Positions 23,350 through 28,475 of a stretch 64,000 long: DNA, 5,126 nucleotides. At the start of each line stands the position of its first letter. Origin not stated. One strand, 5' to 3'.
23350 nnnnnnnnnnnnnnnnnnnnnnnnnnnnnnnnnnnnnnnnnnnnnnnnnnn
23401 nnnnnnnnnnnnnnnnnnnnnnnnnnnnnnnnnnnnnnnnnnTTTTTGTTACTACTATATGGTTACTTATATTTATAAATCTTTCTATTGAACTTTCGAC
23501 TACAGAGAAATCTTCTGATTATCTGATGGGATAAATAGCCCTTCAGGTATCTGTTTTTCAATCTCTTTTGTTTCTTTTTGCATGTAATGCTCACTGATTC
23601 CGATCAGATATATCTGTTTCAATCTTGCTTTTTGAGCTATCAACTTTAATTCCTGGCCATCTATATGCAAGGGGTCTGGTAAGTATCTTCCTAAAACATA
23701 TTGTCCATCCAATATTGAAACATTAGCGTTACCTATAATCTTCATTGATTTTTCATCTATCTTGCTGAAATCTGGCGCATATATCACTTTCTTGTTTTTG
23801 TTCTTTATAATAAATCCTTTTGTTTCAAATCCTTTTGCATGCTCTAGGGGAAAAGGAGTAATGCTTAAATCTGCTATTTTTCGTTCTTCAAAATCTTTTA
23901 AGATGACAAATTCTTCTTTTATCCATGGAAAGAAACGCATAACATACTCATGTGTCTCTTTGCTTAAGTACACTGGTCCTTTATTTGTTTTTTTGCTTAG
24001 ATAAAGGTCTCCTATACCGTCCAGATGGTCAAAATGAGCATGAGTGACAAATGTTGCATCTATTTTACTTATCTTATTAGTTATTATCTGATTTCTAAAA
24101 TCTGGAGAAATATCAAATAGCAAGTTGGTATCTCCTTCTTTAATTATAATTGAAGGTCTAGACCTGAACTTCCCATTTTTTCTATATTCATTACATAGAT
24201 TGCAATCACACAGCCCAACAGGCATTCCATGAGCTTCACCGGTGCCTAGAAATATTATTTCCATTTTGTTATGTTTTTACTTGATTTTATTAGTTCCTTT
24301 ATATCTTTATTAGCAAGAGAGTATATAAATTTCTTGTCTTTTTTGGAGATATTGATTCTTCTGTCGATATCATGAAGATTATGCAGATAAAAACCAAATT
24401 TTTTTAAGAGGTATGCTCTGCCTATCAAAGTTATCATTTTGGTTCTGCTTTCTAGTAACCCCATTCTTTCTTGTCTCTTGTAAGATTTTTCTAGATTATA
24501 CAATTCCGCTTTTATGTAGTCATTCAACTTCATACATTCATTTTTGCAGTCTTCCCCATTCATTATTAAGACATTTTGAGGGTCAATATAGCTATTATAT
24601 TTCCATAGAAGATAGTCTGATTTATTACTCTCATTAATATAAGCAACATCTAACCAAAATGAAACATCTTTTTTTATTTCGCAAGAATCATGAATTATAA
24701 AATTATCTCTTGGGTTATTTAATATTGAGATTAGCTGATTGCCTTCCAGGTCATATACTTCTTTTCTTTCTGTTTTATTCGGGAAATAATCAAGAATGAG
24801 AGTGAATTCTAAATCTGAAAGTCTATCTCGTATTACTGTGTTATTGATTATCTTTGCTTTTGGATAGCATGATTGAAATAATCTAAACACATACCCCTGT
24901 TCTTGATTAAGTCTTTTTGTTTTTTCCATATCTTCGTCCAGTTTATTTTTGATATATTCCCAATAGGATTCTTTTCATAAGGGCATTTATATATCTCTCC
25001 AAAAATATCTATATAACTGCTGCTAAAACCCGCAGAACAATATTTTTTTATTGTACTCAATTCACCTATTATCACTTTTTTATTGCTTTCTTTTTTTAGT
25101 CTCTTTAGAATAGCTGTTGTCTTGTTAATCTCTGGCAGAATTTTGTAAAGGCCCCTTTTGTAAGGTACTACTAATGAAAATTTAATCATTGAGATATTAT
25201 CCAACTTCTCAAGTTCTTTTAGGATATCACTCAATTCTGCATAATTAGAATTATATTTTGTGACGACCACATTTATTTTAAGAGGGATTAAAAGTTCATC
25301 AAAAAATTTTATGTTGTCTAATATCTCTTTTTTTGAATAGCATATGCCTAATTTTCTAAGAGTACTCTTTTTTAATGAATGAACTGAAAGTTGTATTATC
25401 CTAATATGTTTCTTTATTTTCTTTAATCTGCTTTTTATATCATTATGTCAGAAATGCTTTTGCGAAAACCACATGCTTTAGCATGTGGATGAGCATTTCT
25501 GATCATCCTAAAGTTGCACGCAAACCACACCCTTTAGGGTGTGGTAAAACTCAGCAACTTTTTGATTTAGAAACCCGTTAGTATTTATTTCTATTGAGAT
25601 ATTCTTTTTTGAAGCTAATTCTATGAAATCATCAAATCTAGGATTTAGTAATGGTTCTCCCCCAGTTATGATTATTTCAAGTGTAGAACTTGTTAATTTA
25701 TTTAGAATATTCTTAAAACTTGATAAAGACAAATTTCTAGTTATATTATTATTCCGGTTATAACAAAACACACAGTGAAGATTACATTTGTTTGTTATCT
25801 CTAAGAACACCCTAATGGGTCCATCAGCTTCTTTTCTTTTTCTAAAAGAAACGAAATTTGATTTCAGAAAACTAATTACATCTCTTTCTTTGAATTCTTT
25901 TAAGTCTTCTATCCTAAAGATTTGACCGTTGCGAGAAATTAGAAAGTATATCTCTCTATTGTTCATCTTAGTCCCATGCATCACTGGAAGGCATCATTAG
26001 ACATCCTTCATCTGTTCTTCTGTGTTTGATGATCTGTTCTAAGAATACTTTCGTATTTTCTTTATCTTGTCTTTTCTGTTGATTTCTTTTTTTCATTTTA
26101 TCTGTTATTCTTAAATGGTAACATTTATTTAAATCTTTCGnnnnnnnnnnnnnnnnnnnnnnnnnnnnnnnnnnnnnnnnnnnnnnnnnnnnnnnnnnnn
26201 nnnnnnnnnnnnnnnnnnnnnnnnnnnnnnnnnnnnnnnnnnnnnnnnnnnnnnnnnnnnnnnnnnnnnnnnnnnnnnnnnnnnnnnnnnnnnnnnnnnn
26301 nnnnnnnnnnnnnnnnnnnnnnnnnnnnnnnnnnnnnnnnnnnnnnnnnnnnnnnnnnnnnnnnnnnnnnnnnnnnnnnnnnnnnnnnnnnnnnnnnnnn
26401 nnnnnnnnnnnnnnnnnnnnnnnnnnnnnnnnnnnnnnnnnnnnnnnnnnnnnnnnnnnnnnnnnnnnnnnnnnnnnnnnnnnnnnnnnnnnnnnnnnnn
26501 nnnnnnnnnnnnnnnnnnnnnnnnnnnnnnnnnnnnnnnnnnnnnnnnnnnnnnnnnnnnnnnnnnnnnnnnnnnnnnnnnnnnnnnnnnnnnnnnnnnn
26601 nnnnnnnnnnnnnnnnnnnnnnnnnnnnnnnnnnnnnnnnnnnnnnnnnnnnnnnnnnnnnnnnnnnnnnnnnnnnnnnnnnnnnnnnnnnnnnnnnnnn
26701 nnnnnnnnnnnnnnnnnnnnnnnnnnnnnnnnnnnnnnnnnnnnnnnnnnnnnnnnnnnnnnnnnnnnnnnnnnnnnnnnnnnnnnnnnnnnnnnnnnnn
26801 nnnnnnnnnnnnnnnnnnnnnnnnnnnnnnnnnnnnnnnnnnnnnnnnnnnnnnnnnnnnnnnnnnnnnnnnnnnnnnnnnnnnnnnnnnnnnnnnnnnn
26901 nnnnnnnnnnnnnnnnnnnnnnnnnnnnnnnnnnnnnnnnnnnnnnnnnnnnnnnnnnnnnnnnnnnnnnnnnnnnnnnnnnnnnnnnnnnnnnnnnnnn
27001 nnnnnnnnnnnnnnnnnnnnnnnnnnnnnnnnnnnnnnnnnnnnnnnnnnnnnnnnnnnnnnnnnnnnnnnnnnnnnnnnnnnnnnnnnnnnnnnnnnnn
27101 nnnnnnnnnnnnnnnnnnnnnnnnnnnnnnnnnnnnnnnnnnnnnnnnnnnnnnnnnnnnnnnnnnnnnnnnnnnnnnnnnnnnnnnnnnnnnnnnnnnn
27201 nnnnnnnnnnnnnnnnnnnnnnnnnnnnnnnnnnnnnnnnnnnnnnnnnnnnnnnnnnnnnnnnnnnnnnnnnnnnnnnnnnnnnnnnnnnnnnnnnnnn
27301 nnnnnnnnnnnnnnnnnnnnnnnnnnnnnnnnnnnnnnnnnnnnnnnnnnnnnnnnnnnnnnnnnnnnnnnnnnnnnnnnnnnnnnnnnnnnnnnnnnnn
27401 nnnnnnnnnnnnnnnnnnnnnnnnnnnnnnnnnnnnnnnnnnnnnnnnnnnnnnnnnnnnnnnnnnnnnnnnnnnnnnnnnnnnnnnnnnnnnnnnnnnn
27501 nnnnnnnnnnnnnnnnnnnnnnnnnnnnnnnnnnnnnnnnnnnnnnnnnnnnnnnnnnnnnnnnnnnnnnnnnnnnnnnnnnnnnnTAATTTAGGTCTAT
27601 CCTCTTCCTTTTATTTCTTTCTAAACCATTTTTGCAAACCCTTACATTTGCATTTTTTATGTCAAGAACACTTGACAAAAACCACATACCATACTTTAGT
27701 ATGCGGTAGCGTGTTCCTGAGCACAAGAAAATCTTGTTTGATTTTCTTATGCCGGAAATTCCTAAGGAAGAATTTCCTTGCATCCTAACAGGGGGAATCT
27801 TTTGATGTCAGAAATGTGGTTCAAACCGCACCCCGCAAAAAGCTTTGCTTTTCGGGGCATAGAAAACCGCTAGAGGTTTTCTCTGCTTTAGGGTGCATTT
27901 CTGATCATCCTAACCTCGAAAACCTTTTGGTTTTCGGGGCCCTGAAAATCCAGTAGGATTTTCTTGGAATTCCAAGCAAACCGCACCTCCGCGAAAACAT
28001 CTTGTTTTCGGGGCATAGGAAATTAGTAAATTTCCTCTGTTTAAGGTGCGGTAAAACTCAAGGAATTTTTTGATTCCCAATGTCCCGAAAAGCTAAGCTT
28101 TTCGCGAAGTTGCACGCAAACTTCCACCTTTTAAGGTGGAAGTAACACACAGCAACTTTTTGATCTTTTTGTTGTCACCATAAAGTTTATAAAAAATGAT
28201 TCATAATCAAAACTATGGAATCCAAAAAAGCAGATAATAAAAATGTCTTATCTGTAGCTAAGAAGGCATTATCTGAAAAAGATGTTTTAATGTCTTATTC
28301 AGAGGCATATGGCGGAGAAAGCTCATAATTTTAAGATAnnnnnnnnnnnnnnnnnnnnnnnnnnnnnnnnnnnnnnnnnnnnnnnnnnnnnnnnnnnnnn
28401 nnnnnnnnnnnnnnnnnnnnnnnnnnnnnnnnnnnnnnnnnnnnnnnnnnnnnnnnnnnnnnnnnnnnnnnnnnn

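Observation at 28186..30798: Candidate RiPP-like operon: leaderless 37-aa ORF, SPASM radical SAM, kinase-fold protein, histidine phosphatase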

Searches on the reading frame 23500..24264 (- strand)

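Call 6: search_protein_families(library=pfam, proteins=[window:23500-24264:-], max_evalue=0.01)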
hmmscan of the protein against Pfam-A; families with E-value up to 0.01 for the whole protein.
window:23500-24264:- (254 aa): 3 families
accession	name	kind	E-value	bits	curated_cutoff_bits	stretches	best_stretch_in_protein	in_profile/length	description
PF12706.13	Lactamase_B_2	-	1.6e-23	83.8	27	1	46-221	1-198/200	Beta-lactamase superfamily domain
PF00753.33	Lactamase_B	-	2.3e-07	31.4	22.7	1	36-173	6-157/196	Metallo-beta-lactamase superfamily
PF16661.11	Lactamase_B_6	-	0.0046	16.8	27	0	128-174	126-170/193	Metallo-beta-lactamase superfamily domain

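Call 7: search_protein_families(library=ncbifam, proteins=[window:23500-24264:-], max_evalue=0.01)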
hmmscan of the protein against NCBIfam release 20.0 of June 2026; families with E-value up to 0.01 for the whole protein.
window:23500-24264:- (254 aa): 14 families
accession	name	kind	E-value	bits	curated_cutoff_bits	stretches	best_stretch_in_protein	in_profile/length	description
NF038231.1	MBL_Geo_Pelo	equivalog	1.5e-32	113.1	360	1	2-252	1-249/250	GPMC system MBL fold metallohydrolase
NF002553.0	PRK02113.1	equivalog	1e-25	90.7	386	1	1-248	1-246/252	MBL fold metallo-hydrolase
TIGR03307.1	PhnP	equivalog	4.4e-23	81.9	272.25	1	1-251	1-248/249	phosphonate metabolism protein PhnP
TIGR02651.1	RNase_Z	equivalog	5.7e-12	45.3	292.95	1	34-160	16-154/302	ribonuclease Z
TIGR02108.2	PQQ_syn_pqqB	equivalog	1.2e-10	41.4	245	1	3-187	2-216/298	pyrroloquinoline quinone biosynthesis protein PqqB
NF000801.0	PRK00055.1-3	equivalog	8.2e-09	34.9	252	1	34-156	18-155/307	ribonuclease Z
NF002558.0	PRK02126.1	subfamily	1.9e-07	30.4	315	1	42-86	24-66/345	ribonuclease Z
TIGR03675.1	arCOG00543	equivalog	3.1e-06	25.7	580.2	1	61-108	222-267/631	beta-CASP ribonuclease aCPSF1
NF041851.1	cyc_nuc_deg_phdiest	equivalog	0.00024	20.6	400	1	122-229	121-227/253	cyclic nucleotide-degrading phosphodiesterase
NF041257.1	GntH_guanitoxin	equivalog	0.00054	18.9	333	1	38-93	33-93/374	guanitoxin biosynthesis MBL fold metallo-hydrolase GntH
TIGR00649.1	MG423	subfamily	0.00097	17.6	400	1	54-172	47-164/546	RNase J family beta-CASP ribonuclease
NF047419.1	RNase_J1_RnjA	exception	0.0025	16.6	820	1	60-166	52-158/549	ribonuclease J1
NF000800.0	PRK00055.1-1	equivalog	0.0036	16.4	398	0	48-93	35-82/305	ribonuclease Z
NF001911.0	PRK00685.1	equivalog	0.0089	15.5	144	0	41-87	13-60/228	metal-dependent hydrolase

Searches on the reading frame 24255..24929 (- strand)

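Call 6: search_protein_families(library=pfam, proteins=[window:24255-24929:-], max_evalue=0.01)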
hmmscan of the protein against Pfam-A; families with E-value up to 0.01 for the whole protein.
window:24255-24929:- (224 aa): 1 family
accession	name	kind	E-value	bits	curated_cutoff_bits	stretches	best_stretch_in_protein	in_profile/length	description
PF16125.10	DUF4837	-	0.0078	15.7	25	0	99-203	70-166/295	Domain of unknown function (DUF4837)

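Call 7: search_protein_families(library=ncbifam, proteins=[window:24255-24929:-], max_evalue=0.01)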
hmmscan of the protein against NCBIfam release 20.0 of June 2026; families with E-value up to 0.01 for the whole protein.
window:24255-24929:- (224 aa): 0 families

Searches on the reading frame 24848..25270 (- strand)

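Call 6: search_protein_families(library=pfam, proteins=[window:24848-25270:-], max_evalue=0.01)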
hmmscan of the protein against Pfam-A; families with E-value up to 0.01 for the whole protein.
window:24848-25270:- (140 aa): 2 families
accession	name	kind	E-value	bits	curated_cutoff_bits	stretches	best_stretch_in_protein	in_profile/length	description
PF13186.11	SPASM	-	0.00025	21.7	21.5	1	78-118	1-46/67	Iron-sulfur cluster-binding domain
PF05560.16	Bt_P21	-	0.0093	16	25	0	14-71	112-171/182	Bacillus thuringiensis P21 molecular chaperone protein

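Call 7: search_protein_families(library=ncbifam, proteins=[window:24848-25270:-], max_evalue=0.01)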
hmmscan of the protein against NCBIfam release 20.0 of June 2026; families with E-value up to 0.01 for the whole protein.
window:24848-25270:- (140 aa): 4 families
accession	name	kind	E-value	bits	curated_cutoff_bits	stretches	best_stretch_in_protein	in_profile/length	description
TIGR04055.1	rSAM_NirJ2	equivalog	0.00018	21.1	500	1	74-125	232-283/326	putative heme d1 biosynthesis radical SAM protein NirJ2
TIGR04545.1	rSAM_ahbD_hemeb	equivalog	0.0002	20.9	500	1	68-123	239-294/339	heme b synthase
NF038073.1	rSAM_STM4011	subfamily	0.00062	19.1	200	1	72-119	198-245/278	STM4011 family radical SAM protein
TIGR04085.1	rSAM_more_4Fe4S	domain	0.002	18.5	27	1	78-123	1-49/93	SPASM domain-containing protein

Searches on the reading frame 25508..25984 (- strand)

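Call 6: search_protein_families(library=pfam, proteins=[window:25508-25984:-], max_evalue=0.01)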
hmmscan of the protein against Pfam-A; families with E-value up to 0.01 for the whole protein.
window:25508-25984:- (158 aa): 2 families
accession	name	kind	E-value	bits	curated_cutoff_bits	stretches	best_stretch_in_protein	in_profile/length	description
PF04055.27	Radical_SAM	-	2e-17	64.3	29.5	1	62-147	2-97/166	Radical SAM superfamily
PF13353.11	Fer4_12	-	1.1e-05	26.2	22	1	64-126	12-76/137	4Fe-4S single cluster domain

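Call 7: search_protein_families(library=ncbifam, proteins=[window:25508-25984:-], max_evalue=0.01)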
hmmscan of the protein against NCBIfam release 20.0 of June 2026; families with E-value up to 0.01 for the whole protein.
window:25508-25984:- (158 aa): 81 families (the best 25 are shown)
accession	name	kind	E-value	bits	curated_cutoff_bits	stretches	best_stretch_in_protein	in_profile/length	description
TIGR04317.1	W_rSAM_matur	equivalog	1e-17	64.3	380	1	58-146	5-97/349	tungsten cofactor oxidoreductase radical SAM maturase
TIGR04054.1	rSAM_NirJ1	equivalog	1.2e-13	50.4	650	1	51-144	31-127/387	putative heme d1 biosynthesis radical SAM protein NirJ1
TIGR03963.1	rSAM_QueE_Clost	equivalog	2.7e-13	50.1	260.1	1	43-140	6-105/219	putative 7-carboxy-7-deazaguanine synthase QueE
NF045646.2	rSAM_Se_TrsS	equivalog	2.7e-13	49.3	490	1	59-151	88-184/441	radical SAM (seleno)protein TrsS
TIGR02495.1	NrdG2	equivalog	2.8e-13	49.6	131.15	1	65-145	24-107/193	anaerobic ribonucleoside-triphosphate reductase activating protein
TIGR02666.1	moaA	equivalog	3.5e-13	49.2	284.05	1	61-144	14-107/336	GTP 3',8-cyclase MoaA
TIGR02668.1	moaA_archaeal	equivalog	1.4e-12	47.2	325.25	1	61-145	14-102/303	GTP 3',8-cyclase MoaA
NF038283.1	viperin_w_prok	equivalog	2.6e-12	46.5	180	1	62-141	7-96/281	viperin family antiviral radical SAM protein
TIGR03977.1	rSAM_pair_HxsC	equivalog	4.5e-12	45.5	267.9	1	32-138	3-109/292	His-Xaa-Ser system radical SAM maturase HxsC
NF001199.0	PRK00164.2-1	equivalog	2.9e-11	43.1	231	1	61-145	16-104/308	GTP 3',8-cyclase MoaA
TIGR03962.1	mycofact_rSAM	equivalog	4.9e-11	42.4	265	1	51-145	6-103/339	mycofactocin radical SAM maturase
TIGR04403.1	rSAM_skfB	equivalog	5.2e-11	42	300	1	55-142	102-190/402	sporulation killing factor system radical SAM maturase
TIGR04546.1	rSAM_ahbC_deAc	equivalog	1.9e-10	40.1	650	1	44-142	30-127/390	12,18-didecarboxysiroheme deacetylase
TIGR04303.1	GeoRSP_rSAM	equivalog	2.4e-10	40.5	400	1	56-141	4-89/325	GeoRSP system radical SAM/SPASM protein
TIGR04311.1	rSAM_Geo_metal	subfamily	3.1e-10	39.7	400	1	56-140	2-92/423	radical SAM/SPASM family putative metalloenzyme maturase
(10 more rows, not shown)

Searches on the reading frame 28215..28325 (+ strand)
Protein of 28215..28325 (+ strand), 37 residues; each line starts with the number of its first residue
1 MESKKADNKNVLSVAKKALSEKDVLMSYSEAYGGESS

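Call 6: search_protein_families(library=pfam, proteins=[window:28215-28325:+], max_evalue=0.01)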
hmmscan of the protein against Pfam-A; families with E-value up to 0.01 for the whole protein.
window:28215-28325:+ (37 aa): 0 families

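Call 7: search_protein_families(library=ncbifam, proteins=[window:28215-28325:+], max_evalue=0.01)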
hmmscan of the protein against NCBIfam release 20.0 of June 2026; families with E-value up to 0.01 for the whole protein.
window:28215-28325:+ (37 aa): 0 families

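Call 63: search_protein_families(library=padloc, proteins=[window:28215-28325:+], max_evalue=0.01)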
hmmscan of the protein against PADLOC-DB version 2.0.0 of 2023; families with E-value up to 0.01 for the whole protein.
window:28215-28325:+ (37 aa): 0 families
